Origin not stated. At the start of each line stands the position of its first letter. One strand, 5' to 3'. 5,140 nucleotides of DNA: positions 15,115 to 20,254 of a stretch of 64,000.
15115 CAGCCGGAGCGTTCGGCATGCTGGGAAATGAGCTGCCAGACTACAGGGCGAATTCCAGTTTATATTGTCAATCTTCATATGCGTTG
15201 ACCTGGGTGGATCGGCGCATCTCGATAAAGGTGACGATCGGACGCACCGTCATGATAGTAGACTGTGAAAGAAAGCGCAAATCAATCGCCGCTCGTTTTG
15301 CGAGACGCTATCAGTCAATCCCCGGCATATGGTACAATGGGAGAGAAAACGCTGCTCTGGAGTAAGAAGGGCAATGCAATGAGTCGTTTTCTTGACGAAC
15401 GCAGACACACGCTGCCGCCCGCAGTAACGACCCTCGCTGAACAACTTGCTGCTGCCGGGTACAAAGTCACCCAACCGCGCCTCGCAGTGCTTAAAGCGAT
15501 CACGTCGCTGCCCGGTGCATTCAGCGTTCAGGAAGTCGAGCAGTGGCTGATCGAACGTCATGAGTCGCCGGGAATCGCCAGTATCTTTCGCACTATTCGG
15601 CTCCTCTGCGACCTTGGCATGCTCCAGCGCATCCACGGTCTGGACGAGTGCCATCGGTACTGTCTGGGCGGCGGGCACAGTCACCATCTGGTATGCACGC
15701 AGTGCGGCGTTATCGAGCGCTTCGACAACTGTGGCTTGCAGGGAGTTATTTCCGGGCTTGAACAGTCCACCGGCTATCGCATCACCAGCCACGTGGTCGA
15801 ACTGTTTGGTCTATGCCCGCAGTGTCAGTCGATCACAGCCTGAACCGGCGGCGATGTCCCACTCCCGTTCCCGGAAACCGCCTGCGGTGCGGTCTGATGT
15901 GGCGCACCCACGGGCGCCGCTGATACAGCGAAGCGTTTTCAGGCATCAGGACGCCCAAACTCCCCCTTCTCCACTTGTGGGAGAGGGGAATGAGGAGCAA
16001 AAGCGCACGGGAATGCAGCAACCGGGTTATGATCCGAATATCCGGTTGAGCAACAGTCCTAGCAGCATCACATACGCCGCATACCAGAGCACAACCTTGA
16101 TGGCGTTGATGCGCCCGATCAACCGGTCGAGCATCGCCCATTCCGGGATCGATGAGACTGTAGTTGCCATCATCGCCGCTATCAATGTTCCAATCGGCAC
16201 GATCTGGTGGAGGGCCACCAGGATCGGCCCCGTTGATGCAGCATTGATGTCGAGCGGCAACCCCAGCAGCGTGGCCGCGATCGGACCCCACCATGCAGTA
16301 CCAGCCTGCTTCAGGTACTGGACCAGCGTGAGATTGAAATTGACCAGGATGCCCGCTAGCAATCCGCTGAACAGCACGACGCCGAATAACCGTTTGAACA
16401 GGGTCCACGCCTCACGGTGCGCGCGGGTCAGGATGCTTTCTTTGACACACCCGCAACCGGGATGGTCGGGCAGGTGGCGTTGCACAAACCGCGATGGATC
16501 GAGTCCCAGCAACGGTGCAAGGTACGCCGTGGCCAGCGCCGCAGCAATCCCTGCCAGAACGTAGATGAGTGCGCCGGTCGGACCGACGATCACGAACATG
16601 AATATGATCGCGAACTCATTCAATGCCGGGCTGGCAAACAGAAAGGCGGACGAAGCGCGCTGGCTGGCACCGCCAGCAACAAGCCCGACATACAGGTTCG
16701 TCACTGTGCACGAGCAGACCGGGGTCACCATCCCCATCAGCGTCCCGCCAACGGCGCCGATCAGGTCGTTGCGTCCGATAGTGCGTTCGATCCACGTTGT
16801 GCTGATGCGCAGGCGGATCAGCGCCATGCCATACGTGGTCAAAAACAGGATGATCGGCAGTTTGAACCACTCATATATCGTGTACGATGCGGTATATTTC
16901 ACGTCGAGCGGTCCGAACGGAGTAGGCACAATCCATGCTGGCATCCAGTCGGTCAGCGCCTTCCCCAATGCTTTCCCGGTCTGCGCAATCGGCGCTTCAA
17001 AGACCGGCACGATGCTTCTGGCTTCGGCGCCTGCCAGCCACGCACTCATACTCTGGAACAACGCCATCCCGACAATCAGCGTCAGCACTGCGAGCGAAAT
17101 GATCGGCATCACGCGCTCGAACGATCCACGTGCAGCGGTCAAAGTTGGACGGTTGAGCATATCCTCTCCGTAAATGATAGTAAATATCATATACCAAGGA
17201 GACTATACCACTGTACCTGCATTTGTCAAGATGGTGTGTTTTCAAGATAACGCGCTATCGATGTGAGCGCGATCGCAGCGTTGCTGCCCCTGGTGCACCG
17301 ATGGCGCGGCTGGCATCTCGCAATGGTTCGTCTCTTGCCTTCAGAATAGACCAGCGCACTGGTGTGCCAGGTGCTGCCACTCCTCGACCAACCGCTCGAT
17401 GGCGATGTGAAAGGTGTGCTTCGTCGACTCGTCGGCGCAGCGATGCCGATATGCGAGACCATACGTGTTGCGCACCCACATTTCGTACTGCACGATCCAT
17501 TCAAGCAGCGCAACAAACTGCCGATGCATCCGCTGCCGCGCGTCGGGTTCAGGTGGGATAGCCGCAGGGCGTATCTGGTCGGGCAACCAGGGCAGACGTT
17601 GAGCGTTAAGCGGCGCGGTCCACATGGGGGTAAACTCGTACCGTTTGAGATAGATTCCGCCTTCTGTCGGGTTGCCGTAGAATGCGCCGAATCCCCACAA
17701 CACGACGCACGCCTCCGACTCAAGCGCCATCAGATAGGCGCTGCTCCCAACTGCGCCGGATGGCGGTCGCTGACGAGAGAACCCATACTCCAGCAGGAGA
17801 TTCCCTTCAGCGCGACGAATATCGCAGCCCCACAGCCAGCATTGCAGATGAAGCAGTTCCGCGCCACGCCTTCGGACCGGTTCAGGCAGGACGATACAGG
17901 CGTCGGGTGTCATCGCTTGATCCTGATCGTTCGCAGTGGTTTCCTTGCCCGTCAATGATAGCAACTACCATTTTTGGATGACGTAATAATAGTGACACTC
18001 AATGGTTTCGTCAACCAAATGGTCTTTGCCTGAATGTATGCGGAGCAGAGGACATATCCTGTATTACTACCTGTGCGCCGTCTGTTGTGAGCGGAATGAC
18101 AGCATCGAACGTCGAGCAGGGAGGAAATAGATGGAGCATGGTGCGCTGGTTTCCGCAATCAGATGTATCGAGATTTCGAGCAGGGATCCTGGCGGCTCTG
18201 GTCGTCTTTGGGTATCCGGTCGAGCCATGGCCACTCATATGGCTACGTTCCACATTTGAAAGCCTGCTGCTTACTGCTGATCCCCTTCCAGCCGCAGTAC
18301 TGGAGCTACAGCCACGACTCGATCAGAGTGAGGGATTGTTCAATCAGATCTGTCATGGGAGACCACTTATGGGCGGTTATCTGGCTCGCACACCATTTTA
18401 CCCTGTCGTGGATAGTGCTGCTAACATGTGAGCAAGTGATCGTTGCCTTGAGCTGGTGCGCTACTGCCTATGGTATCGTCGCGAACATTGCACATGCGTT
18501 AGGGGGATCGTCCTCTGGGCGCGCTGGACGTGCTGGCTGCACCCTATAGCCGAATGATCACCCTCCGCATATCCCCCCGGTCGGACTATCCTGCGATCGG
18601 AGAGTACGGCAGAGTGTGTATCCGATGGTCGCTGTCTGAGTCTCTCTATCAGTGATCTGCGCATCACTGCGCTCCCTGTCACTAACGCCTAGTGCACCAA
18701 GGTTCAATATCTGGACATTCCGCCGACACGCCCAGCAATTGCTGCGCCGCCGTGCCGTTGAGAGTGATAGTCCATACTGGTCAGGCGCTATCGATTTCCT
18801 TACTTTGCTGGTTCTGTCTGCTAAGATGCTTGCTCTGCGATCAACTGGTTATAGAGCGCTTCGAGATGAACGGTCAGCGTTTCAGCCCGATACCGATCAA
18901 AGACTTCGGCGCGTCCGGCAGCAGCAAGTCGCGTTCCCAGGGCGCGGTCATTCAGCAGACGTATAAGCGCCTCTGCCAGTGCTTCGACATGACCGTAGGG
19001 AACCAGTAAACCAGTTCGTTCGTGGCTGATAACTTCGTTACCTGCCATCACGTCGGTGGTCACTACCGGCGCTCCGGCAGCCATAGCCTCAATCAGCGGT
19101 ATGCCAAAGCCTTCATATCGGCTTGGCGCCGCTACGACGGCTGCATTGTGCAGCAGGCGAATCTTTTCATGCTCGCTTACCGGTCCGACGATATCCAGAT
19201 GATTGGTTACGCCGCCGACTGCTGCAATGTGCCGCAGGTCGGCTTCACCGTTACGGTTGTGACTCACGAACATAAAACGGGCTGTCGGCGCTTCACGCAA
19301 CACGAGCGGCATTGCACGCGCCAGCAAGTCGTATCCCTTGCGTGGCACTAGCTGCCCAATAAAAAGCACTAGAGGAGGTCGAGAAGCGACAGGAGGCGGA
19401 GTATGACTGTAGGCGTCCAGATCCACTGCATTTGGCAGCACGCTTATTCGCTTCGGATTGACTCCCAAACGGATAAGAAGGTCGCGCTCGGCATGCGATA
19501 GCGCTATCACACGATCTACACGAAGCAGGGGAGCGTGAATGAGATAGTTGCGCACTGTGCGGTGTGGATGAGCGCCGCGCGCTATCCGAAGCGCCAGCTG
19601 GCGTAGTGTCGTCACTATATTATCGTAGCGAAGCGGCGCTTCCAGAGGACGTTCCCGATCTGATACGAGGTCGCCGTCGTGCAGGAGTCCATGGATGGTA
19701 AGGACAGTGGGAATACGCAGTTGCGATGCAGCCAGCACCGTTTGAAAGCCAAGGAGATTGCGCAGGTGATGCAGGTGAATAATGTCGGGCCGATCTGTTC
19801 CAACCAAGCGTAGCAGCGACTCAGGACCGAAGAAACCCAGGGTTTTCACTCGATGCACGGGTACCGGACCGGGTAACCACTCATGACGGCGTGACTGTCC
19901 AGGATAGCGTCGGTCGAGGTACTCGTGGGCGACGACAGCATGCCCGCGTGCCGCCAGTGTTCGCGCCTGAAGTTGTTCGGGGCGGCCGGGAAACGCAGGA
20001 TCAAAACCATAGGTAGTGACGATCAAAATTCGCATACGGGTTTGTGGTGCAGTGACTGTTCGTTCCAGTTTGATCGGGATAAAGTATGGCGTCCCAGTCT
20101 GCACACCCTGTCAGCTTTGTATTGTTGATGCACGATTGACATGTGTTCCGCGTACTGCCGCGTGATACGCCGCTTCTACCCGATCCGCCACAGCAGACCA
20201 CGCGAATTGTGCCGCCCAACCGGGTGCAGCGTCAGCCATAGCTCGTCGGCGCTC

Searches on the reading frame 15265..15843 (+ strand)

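Call 73: search_protein_families(library=pfam, proteins=[window:15265-15843:+], max_evalue=0.01)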
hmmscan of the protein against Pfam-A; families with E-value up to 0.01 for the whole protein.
window:15265-15843:+ (192 aa): 1 family
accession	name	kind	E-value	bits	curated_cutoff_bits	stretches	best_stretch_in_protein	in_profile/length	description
PF01475.25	FUR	-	3.5e-20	72.8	23.1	1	64-180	2-120/121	Ferric uptake regulator family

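Call 85: search_protein_families(library=ncbifam, proteins=[window:15265-15843:+], max_evalue=0.001)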
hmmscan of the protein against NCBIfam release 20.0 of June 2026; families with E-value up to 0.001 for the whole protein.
window:15265-15843:+ (192 aa): 6 families
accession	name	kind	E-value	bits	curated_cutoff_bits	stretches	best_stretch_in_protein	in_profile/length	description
NF051892.1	TransRegFurBacil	equivalog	1.5e-17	64.1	220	1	54-189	5-145/149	ferric iron uptake transcriptional regulator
NF052545.1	TransRegPerRClab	equivalog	1e-14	54.7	180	1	58-189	5-136/138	transcriptional regulator PerR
NF006999.0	PRK09462.1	equivalog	2.3e-12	46.8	146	1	58-186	5-135/148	ferric iron uptake transcriptional regulator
NF008646.0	PRK11639.1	equivalog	3.9e-12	46.2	167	1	58-192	13-151/171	zinc uptake transcriptional repressor Zur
NF051891.1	TransRegFurHelico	equivalog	2.3e-11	43.8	200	1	46-189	3-147/148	ferric iron uptake transcriptional regulator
NF047406.1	TransRegPerRTherm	equivalog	1.6e-06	28.4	200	1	102-189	40-127/130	manganese-dependent transcriptional regulator PerR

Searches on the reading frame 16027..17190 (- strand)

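Call 73: search_protein_families(library=pfam, proteins=[window:16027-17190:-], max_evalue=0.01)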
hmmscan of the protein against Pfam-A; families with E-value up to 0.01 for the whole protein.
window:16027-17190:- (387 aa): 1 family
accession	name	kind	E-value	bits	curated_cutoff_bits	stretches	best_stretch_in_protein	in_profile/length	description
PF03773.19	ArsP_1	-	9.1e-19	68.1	32.3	1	120-382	25-293/294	Predicted permease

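Call 85: search_protein_families(library=ncbifam, proteins=[window:16027-17190:-], max_evalue=0.001)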
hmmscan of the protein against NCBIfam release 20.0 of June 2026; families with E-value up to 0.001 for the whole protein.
window:16027-17190:- (387 aa): 2 families
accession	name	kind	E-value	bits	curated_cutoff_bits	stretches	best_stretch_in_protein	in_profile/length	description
NF033936.1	CuZnOut_SO0444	equivalog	2.3e-13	50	300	1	122-224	19-121/351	SO_0444 family Cu/Zn efflux transporter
NF040736.1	efflux_SaoE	equivalog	6.1e-12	45.5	325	1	129-384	36-297/352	efflux transporter SaoE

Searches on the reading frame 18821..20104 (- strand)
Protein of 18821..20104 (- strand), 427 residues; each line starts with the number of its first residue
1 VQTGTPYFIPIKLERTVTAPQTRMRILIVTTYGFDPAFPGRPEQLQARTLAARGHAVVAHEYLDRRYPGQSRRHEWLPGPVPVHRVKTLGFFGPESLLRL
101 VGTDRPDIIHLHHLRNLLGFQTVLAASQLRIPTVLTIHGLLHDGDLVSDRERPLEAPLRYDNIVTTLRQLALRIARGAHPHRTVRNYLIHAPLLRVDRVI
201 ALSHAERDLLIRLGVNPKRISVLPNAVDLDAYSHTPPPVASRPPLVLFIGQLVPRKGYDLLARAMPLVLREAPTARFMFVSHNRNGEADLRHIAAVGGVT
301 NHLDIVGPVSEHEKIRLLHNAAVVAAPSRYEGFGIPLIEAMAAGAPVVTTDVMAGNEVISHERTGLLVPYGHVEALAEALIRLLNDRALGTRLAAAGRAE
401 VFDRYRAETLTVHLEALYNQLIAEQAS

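Call 86: search_protein_families(library=pfam, proteins=[window:18821-20104:-], max_evalue=0.00001)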
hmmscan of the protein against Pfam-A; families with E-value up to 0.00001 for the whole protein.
window:18821-20104:- (427 aa): 6 families
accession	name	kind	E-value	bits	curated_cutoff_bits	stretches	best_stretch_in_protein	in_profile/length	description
PF13692.12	Glyco_trans_1_4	-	7.2e-35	120.8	27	1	244-386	2-142/142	Glycosyl transferases group 1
PF00534.26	Glycos_transf_1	-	2.2e-34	118.9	26.4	1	240-398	12-170/172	Glycosyl transferases group 1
PF13439.12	Glyco_transf_4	-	2.5e-20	73.6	28.5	1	47-230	12-169/170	Glycosyltransferase Family 4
PF13579.12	Glyco_trans_4_4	-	2.3e-15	57.7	29.7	1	46-225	10-157/158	Glycosyl transferase 4-like domain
PF20706.3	GT4-conflict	-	5.8e-10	39.1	26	1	231-350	187-311/385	Family 4 Glycosyltransferase in conflict systems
PF13524.12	Glyco_trans_1_2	-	5.6e-07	30.1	25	1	302-408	28-136/144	Glycosyl transferase-like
